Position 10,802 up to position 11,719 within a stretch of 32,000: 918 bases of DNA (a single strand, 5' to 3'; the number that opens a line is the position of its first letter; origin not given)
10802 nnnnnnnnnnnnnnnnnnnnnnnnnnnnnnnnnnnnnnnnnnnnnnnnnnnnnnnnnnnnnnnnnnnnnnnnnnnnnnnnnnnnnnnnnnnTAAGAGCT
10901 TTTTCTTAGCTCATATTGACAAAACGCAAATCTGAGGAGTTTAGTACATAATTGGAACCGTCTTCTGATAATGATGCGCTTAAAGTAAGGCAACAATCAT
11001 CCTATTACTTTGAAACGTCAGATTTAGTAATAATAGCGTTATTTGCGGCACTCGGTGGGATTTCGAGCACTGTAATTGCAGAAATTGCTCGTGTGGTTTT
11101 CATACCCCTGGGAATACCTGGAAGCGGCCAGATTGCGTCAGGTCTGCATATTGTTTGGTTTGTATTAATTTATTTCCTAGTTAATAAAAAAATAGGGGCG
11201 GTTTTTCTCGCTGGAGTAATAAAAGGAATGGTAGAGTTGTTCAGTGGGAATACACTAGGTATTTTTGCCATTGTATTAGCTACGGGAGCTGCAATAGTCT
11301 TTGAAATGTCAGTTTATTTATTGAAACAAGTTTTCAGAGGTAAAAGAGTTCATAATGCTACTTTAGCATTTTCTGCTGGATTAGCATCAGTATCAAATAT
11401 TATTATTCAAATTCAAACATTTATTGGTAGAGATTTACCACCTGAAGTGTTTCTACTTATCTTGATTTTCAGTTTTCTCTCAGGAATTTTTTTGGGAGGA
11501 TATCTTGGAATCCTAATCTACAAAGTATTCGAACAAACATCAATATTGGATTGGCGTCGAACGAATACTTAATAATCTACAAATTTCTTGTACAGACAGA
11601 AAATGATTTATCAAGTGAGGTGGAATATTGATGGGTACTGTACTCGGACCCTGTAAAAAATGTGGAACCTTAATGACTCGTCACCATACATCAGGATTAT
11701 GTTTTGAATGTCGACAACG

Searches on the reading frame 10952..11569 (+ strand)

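Call 30: search_protein_families(library=pfam, proteins=[window:10952-11569:+], max_evalue=0.001)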
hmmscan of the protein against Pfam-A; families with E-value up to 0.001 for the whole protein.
window:10952-11569:+ (206 aa): 1 family
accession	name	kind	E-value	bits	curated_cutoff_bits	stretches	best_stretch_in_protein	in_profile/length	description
PF09819.14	ABC_cobalt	-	1.6e-09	38.4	25.2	1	24-146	2-119/121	ABC-type cobalt transport system, permease component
